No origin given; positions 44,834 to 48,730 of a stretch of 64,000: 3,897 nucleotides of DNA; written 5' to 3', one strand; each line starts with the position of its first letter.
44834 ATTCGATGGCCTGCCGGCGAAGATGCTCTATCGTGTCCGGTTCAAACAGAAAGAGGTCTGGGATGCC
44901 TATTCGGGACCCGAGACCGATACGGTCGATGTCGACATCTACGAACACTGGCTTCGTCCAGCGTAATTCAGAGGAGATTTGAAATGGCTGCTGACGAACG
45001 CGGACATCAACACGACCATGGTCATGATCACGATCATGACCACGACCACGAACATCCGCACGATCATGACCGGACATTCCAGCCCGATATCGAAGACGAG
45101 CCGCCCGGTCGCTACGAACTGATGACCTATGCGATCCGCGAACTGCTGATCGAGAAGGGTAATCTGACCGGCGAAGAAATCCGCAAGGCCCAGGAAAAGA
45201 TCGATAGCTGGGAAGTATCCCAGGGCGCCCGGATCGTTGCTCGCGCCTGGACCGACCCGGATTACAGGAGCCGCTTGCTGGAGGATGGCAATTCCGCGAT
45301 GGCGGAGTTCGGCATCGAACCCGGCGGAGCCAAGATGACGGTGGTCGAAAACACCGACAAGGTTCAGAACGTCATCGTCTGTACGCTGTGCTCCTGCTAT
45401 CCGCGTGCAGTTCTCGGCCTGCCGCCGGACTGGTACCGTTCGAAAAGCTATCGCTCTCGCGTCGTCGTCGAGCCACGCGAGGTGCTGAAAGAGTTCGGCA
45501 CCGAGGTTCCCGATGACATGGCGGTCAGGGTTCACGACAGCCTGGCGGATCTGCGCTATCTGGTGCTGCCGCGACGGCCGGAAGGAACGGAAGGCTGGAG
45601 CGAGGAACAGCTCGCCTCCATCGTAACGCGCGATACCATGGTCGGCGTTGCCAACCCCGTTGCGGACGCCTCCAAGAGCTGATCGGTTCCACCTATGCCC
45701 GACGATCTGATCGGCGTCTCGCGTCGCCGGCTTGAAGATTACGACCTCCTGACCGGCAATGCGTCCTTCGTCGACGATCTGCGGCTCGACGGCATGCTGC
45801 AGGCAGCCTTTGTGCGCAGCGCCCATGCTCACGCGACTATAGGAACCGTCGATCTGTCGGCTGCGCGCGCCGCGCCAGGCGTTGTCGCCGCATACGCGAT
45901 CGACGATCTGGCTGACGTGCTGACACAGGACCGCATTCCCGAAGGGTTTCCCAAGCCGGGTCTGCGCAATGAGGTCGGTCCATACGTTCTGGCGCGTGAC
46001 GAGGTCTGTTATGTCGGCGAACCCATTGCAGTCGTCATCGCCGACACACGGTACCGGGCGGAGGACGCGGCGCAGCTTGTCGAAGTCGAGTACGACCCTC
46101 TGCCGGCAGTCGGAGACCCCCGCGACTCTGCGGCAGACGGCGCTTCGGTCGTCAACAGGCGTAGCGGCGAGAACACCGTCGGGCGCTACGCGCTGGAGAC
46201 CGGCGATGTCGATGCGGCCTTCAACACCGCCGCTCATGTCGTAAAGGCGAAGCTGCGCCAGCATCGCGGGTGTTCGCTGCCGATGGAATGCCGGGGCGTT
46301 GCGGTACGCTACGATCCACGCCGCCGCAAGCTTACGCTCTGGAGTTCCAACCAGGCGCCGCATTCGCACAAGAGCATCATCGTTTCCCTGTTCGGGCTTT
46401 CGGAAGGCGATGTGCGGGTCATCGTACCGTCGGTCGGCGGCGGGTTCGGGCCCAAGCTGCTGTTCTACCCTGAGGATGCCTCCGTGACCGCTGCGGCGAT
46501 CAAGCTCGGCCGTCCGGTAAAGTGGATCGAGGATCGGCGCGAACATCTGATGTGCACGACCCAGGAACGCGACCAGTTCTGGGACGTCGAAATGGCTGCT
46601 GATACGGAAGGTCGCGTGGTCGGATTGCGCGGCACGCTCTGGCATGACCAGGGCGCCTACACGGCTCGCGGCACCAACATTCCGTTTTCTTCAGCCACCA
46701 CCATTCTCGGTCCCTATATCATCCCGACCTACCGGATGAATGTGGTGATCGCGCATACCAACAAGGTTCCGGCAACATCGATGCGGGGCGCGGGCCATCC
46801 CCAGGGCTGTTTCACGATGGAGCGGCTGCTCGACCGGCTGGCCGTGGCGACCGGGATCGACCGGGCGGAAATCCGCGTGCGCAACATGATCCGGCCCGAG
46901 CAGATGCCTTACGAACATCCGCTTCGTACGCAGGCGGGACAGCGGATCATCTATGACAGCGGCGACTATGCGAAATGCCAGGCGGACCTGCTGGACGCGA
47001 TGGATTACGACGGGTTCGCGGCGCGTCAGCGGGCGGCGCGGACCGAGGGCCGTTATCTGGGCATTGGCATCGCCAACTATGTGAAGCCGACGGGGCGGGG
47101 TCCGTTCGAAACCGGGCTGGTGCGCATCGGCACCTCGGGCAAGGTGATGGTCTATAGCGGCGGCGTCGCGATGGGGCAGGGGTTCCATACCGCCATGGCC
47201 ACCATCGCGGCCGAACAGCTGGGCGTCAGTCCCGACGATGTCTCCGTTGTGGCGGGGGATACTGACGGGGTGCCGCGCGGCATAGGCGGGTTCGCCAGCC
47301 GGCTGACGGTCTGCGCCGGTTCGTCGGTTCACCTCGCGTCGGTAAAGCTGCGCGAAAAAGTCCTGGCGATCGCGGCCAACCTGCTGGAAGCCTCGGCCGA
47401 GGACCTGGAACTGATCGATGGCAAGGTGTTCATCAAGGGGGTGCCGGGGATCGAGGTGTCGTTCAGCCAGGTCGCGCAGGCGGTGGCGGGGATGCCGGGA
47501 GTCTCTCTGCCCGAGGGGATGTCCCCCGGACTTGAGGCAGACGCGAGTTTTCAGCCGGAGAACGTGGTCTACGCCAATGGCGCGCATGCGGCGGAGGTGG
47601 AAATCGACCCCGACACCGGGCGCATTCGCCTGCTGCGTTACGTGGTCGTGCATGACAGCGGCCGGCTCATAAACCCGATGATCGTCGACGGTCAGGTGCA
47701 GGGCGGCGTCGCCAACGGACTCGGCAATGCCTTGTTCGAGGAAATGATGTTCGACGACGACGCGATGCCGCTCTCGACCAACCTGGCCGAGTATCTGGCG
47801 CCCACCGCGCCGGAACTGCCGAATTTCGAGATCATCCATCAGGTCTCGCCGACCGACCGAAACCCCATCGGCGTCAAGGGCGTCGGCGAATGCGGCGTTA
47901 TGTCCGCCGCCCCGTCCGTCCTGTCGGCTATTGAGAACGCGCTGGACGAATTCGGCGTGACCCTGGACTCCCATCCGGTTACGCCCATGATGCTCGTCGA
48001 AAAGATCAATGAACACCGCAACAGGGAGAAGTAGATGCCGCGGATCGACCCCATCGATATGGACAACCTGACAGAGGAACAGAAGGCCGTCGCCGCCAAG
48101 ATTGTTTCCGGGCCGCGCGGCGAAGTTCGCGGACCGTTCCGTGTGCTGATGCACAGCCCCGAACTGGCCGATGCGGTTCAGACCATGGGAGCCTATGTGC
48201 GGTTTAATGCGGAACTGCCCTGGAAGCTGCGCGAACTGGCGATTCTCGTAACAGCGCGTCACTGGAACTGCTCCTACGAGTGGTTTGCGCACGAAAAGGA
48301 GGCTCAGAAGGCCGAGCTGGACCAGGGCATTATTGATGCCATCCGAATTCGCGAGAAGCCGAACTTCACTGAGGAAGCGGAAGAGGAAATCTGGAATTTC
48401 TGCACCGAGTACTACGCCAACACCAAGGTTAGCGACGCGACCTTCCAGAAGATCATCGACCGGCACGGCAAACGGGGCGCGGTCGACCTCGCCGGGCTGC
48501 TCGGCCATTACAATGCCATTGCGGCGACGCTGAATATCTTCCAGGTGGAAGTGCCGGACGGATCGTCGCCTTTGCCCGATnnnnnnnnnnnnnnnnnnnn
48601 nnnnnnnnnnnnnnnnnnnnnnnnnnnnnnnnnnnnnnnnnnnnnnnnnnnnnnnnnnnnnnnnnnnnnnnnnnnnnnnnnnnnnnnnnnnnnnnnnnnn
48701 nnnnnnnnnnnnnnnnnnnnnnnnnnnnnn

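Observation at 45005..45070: Poly-His/Asp tail (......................) fused to the N-terminus of the NHase alpha subunit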

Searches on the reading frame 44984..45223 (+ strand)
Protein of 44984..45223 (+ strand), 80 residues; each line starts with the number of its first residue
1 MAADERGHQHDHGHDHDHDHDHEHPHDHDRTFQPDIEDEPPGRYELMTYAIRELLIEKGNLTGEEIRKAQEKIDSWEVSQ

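Call 14: search_solved_structures(query=window:44984-45223:+, show_alignments=5, max_evalue=10)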
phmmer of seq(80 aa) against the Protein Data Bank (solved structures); distinct sequences matched with E-value up to 10: 11.
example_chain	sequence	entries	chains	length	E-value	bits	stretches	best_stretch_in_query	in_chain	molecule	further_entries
2dd4_C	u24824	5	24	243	3.5e-07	33.6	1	19-68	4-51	Thiocyanate hydrolase gamma subunit | Thiocyanate hydrolase subunit gamma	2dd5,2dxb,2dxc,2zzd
3vyg_C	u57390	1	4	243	3.5e-07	33.6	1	19-68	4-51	Thiocyanate hydrolase subunit gamma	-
6g2j_k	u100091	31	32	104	0.074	16.6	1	7-24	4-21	NADH dehydrogenase [ubiquinone] 1 beta subcomplex subunit 3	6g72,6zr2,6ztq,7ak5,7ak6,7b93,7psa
7ahw_AAA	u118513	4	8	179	0.13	15.8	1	6-48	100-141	Uncharacterized protein | PA4063 from Pseudomonas aeruginosa | DUF2796 domain-containing protein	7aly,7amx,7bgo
4ly9_A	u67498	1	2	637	0.25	14.8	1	16-70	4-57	Glucokinase regulatory protein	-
4ohk_A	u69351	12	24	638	0.25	14.8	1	16-70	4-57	Glucokinase regulatory protein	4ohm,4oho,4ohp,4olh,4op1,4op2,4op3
4mqu_A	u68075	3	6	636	0.36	14.4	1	16-70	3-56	Glucokinase regulatory protein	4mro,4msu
3qyh_B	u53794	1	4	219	1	12.9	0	43-68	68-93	Co-type Nitrile Hydratase beta subunit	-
5nf7_A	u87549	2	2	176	1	12.9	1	8-40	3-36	Galectin-3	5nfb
7oi4_AAA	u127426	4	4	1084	4.8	10.8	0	8-43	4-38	Phosphatidylinositol 4,5-bisphosphate 3-kinase catalytic subunit delta isoform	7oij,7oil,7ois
8uao_A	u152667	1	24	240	5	10.7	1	49-74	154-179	DpHF18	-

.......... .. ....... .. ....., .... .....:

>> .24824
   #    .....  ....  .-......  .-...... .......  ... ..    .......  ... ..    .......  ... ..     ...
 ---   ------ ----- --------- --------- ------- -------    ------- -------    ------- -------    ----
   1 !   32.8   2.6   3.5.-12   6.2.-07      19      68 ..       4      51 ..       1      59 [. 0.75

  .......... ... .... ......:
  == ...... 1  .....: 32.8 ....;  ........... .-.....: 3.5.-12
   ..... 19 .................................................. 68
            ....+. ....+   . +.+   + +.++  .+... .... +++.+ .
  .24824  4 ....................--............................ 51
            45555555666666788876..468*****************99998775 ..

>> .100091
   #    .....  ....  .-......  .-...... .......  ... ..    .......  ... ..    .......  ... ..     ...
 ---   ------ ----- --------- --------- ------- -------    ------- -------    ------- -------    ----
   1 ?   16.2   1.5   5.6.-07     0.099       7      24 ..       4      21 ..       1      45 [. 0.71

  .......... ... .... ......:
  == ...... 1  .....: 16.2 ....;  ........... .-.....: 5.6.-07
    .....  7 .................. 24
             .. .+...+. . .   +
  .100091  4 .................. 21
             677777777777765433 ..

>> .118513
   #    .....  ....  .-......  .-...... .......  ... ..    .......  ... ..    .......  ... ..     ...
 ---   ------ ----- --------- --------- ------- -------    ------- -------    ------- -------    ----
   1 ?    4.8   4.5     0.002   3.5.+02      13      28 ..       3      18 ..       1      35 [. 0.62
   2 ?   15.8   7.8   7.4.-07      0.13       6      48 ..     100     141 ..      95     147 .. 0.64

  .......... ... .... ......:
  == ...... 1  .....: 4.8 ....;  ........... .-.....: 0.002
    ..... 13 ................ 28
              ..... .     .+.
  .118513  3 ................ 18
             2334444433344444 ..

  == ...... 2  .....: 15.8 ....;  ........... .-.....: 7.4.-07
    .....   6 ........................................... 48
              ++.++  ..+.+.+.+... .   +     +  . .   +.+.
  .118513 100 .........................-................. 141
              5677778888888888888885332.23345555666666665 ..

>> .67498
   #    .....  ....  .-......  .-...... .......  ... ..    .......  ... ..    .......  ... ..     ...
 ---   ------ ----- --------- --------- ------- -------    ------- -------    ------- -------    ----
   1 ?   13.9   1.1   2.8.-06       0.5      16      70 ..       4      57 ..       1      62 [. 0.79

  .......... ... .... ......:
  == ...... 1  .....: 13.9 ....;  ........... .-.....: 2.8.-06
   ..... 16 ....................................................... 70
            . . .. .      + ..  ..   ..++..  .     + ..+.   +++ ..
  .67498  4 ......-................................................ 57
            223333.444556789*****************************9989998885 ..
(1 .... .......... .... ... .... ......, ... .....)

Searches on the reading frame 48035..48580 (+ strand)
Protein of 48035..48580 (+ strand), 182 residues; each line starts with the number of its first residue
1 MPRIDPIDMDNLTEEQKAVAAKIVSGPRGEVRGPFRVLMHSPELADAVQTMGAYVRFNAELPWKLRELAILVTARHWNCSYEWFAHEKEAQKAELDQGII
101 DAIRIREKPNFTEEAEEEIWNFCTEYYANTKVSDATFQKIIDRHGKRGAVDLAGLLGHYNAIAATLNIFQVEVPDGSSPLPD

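Call 6: search_protein_families(library=pfam, proteins=[window:48035-48580:+], max_evalue=0.01)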
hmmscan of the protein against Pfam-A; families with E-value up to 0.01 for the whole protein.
window:48035-48580:+ (182 aa): 1 family
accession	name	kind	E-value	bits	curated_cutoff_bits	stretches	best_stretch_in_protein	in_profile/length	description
PF02627.25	CMD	-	6.7e-07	29.6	23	1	42-112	1-72/84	Carboxymuconolactone decarboxylase family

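Call 7: search_protein_families(library=ncbifam, proteins=[window:48035-48580:+], max_evalue=0.01)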
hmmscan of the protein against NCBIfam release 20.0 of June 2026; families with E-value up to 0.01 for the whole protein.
window:48035-48580:+ (182 aa): 2 families
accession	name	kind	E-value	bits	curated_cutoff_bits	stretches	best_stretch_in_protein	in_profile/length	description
TIGR01926.1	peroxid_rel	subfamily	3.8e-07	30.1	81.8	1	2-126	1-126/178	peroxidase-related enzyme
TIGR04030.1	perox_Avi_7169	hypoth_equivalog_domain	0.0081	16.2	233.15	1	2-103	14-113/185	alkylhydroperoxidase domain protein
